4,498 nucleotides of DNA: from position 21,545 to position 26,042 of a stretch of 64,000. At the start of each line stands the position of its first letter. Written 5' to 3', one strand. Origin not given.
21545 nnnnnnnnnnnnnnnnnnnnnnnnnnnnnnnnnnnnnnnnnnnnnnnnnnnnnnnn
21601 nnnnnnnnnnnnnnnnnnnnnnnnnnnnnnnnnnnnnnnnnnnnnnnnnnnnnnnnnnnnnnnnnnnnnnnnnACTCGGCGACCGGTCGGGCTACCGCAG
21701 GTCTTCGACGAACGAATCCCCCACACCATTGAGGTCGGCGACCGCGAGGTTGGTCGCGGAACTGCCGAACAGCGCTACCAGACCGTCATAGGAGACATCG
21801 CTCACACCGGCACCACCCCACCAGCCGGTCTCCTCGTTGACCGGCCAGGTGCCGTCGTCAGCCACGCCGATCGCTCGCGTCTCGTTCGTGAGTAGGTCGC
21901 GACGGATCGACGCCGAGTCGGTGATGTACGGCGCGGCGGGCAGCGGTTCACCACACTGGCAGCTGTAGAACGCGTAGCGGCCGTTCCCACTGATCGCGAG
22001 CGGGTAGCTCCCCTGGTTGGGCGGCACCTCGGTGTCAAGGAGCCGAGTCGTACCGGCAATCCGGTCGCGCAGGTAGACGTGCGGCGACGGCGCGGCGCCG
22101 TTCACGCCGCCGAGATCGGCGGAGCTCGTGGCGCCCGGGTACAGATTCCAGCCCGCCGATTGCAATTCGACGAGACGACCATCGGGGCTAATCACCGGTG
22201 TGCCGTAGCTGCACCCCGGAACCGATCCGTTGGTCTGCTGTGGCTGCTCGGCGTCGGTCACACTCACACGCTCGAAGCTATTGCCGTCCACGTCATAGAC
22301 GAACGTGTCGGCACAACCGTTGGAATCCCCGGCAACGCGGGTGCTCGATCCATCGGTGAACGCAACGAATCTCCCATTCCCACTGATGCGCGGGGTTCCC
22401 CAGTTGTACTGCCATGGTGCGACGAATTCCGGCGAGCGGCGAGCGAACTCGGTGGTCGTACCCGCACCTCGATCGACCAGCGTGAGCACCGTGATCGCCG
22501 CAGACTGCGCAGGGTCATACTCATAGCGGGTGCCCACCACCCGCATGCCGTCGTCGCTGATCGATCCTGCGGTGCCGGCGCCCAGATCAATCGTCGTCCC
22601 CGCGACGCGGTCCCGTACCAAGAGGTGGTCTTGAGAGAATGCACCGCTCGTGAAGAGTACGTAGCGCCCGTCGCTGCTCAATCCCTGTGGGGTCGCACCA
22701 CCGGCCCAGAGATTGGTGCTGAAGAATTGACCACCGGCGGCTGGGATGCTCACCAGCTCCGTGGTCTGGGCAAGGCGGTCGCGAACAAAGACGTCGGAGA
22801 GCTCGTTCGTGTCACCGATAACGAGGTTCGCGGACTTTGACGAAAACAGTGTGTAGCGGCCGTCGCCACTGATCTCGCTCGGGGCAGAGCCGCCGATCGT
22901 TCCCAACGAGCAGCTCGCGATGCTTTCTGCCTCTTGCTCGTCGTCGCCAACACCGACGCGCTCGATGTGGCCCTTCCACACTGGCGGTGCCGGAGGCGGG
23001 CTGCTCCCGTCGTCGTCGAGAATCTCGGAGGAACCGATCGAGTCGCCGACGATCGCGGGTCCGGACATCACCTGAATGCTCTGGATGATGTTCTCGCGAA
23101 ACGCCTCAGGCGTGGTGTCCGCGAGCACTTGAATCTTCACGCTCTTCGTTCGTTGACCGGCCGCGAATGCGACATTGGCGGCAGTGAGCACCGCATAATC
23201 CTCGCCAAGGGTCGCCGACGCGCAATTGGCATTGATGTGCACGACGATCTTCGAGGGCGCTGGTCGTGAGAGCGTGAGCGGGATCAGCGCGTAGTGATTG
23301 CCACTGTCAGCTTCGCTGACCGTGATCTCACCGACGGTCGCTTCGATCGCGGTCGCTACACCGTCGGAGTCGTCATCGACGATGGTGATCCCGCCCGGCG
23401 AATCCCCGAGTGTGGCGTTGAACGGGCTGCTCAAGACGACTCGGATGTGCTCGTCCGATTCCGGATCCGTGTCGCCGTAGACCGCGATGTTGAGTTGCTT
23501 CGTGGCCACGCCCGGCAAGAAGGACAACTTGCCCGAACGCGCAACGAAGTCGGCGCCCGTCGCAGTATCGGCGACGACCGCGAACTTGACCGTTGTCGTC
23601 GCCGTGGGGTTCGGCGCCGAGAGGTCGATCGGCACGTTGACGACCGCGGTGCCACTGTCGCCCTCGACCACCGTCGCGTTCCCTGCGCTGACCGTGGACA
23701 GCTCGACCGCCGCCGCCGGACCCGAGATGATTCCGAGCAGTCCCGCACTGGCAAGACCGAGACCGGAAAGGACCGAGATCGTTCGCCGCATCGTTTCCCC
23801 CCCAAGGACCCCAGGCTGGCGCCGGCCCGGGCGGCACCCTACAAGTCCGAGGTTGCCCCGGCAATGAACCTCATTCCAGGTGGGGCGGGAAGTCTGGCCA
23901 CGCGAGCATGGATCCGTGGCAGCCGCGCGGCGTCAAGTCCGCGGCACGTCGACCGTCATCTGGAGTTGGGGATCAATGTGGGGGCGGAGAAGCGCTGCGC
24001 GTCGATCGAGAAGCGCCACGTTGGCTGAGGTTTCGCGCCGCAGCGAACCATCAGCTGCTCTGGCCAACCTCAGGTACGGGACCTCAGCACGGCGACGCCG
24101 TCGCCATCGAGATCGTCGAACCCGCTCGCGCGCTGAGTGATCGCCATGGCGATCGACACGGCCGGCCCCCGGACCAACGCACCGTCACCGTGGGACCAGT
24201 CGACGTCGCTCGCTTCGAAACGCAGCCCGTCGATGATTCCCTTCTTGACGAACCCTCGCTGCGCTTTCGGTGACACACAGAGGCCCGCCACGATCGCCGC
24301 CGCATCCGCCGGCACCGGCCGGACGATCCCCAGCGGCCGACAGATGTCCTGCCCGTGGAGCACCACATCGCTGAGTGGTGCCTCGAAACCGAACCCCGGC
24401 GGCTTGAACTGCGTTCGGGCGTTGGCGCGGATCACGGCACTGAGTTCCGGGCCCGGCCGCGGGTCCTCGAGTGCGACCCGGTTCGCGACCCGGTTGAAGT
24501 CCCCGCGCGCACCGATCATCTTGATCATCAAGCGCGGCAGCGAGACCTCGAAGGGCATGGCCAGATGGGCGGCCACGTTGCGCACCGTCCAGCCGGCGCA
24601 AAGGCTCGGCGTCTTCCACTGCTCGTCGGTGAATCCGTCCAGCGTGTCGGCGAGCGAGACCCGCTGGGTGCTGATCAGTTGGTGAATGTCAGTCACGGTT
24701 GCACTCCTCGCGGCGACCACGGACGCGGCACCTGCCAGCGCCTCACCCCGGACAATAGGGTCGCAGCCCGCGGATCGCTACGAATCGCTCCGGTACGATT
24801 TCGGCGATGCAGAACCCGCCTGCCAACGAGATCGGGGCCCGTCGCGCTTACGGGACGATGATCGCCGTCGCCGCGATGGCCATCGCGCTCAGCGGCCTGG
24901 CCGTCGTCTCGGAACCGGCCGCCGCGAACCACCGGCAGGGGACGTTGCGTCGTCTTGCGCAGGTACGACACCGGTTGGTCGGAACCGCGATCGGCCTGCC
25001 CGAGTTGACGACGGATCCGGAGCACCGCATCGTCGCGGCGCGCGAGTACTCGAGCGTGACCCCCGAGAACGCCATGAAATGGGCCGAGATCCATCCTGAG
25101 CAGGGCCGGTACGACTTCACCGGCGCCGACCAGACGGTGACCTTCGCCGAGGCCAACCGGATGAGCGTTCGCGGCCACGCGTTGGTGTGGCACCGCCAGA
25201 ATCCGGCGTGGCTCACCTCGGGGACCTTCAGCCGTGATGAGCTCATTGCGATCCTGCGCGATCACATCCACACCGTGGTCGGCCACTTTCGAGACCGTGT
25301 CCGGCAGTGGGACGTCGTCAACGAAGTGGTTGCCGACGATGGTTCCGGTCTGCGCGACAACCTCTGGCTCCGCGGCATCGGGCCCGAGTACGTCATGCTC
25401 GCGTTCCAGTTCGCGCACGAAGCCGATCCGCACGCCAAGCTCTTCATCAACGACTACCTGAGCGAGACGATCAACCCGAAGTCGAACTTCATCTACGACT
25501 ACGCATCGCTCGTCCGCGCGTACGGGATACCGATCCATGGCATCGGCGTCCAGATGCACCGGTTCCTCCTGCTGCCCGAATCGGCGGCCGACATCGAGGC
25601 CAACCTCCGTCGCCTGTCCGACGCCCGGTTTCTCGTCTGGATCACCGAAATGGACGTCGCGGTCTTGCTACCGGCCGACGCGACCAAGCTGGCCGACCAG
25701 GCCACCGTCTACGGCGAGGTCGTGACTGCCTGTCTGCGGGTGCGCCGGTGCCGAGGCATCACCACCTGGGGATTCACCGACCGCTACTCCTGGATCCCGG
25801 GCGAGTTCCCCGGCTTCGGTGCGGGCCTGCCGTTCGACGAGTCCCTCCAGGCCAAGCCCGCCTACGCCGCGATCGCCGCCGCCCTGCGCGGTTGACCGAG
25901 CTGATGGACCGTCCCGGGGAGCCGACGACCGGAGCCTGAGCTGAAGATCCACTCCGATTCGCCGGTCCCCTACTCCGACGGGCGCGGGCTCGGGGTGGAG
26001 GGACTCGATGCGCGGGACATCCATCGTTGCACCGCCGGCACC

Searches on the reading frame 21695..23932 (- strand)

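Call 77: search_protein_families(library=pfam, proteins=[window:21695-23932:-], max_evalue=0.00001)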
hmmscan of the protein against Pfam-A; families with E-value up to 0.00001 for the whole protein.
window:21695-23932:- (746 aa): 1 family
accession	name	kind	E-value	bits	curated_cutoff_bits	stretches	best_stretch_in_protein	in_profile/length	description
PF03160.20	Calx-beta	-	3.6e-15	56.5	27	1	87-172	16-99/119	Calx-beta domain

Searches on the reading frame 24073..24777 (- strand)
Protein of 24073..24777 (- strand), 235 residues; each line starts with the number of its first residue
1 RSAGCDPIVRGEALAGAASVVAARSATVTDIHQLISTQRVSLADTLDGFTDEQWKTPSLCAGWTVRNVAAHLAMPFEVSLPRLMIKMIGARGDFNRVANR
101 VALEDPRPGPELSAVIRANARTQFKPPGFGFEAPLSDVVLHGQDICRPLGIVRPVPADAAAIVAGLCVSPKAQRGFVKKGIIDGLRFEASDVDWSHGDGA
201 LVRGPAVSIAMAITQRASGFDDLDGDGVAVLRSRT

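Call 77: search_protein_families(library=pfam, proteins=[window:24073-24777:-], max_evalue=0.00001)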
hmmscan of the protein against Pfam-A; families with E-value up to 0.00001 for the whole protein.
window:24073-24777:- (235 aa): 1 family
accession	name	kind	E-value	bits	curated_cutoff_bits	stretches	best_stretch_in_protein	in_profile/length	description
PF11716.13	MDMPI_N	-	4.1e-12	47.4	24.2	1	39-79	5-45/140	Mycothiol maleylpyruvate isomerase N-terminal domain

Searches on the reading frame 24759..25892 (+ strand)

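Call 77: search_protein_families(library=pfam, proteins=[window:24759-25892:+], max_evalue=0.00001)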
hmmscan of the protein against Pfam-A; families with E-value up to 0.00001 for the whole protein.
window:24759-25892:+ (378 aa): 1 family
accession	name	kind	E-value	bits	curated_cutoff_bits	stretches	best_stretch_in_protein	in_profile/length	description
PF00331.26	Glyco_hydro_10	-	3.5e-96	322.5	22.1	1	63-374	2-310/311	Glycosyl hydrolase family 10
